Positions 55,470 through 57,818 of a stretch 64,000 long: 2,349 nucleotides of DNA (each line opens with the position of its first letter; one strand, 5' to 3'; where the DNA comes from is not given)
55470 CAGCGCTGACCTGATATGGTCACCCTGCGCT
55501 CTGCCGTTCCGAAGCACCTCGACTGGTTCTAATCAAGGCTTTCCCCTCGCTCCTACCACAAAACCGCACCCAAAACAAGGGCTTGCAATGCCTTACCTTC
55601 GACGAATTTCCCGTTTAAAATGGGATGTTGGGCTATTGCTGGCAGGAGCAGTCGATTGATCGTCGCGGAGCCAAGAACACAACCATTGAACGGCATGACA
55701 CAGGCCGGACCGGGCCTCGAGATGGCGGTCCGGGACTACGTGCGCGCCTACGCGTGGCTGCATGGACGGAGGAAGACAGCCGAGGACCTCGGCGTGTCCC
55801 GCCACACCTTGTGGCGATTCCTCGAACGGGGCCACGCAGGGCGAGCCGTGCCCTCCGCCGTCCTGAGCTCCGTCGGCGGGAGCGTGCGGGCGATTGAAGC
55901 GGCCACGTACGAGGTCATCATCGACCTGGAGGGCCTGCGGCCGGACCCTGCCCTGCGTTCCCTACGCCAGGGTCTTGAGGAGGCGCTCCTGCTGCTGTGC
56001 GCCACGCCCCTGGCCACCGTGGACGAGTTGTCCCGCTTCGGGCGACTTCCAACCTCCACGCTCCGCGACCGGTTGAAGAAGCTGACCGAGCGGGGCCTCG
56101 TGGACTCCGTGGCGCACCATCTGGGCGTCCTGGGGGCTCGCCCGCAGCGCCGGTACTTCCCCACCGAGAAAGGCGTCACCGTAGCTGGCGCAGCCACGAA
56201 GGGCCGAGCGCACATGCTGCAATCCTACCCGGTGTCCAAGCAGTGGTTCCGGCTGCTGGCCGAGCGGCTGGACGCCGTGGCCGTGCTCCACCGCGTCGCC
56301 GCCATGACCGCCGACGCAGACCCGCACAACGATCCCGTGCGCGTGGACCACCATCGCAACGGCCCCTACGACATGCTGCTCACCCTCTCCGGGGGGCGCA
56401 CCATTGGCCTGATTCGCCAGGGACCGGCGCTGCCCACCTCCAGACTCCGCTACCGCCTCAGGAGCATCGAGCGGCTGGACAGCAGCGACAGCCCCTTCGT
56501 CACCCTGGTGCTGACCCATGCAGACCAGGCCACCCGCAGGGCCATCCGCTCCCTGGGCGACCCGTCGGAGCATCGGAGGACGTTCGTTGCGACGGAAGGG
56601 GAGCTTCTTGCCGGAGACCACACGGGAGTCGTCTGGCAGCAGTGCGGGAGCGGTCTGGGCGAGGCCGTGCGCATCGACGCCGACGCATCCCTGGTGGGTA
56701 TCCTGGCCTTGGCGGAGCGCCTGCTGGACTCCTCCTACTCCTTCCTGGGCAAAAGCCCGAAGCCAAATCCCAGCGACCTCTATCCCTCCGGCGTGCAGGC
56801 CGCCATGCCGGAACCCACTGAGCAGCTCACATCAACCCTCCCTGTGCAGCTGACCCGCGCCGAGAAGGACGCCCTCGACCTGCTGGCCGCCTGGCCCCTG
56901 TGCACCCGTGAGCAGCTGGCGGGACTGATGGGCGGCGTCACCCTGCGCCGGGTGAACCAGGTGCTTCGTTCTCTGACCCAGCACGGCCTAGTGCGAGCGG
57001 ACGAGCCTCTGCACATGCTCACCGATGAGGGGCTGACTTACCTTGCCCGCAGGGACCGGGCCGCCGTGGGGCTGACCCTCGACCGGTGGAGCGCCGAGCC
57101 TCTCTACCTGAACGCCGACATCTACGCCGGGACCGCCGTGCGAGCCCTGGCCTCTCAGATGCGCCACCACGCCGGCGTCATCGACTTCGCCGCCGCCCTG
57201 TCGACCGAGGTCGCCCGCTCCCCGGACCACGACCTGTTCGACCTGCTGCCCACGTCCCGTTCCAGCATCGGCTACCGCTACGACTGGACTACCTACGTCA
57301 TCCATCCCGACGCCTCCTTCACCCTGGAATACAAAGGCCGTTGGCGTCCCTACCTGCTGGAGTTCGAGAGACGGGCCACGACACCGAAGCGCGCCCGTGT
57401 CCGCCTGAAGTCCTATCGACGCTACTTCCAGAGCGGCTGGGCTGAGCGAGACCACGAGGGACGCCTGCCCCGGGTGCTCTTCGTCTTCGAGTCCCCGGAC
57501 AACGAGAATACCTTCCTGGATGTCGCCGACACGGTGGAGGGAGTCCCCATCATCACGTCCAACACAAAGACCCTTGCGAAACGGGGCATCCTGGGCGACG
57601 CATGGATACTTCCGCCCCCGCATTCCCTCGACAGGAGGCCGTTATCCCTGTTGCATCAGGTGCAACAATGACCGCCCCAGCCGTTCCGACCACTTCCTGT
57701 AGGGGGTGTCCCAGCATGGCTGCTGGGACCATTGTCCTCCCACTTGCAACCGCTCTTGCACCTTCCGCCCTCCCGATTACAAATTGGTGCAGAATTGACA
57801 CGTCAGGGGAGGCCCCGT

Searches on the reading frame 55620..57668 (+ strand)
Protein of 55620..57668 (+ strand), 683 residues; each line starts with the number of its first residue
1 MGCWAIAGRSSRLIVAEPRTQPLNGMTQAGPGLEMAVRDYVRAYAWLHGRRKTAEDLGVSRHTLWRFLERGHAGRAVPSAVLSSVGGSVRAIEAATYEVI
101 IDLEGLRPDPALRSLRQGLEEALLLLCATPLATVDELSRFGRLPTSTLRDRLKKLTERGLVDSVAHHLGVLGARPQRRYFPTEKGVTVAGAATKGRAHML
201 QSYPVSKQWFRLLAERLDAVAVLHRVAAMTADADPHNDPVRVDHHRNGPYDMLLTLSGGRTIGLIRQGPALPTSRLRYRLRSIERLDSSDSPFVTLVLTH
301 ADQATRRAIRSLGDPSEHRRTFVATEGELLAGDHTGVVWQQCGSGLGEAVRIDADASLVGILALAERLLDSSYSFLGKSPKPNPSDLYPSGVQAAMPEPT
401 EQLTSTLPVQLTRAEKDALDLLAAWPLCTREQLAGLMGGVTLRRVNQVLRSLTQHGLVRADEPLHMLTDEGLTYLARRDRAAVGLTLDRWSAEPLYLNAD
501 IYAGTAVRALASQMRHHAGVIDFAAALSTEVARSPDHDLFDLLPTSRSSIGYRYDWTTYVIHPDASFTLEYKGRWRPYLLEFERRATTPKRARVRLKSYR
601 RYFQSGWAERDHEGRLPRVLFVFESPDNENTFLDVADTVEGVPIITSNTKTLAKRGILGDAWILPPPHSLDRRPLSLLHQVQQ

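Call 3: search_protein_families(library=pfam, proteins=[window:55620-57668:+], max_evalue=0.01)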
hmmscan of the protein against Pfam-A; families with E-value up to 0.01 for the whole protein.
window:55620-57668:+ (683 aa): 7 families
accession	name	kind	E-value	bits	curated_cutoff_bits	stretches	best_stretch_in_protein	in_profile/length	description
PF13814.12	Replic_Relax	-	7.5e-07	29.9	25.3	1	419-612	1-185/191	Replication-relaxation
PF12802.13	MarR_2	-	8.4e-05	23.1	27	0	123-164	11-53/61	MarR family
PF01978.25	TrmB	-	0.00034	20.9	25.6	0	125-165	16-56/68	Sugar-specific transcriptional regulator TrmB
PF13412.12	HTH_24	-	0.0012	18.8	21.9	0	123-161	9-47/48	Winged helix-turn-helix DNA-binding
PF13545.12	HTH_Crp_2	-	0.0016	18.8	27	0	428-459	23-53/70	Crp-like helix-turn-helix domain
PF13384.12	HTH_23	-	0.002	18.3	24.6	0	50-70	20-40/50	Homeodomain-like domain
PF12840.13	HTH_20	-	0.006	17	27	0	132-164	19-51/51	Helix-turn-helix domain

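Call 4: search_protein_families(library=padloc, proteins=[window:55620-57668:+], max_evalue=0.01)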
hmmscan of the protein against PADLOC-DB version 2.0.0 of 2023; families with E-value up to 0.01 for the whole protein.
window:55620-57668:+ (683 aa): 4 families
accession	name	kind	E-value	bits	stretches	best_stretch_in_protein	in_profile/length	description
PDLC01438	Csa3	-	8.7e-05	20.7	0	111-180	141-199/305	"CAS-I,CAS-II,CAS-III,CAS-IV,CAS-V,CAS-VI; associated_signaling"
PDLC01044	Csa3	-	0.00056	17.9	1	129-166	147-182/194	Type I-A associated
PDLC03963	SoFic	-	0.0027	15.1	0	396-459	278-338/361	-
PDLC01858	CARF3--CARF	-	0.0075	14.2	0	130-166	156-192/204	-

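Call 5: search_protein_families(library=ncbifam, proteins=[window:55620-57668:+], max_evalue=0.01)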
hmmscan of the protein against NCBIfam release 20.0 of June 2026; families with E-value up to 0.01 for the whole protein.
window:55620-57668:+ (683 aa): 0 families
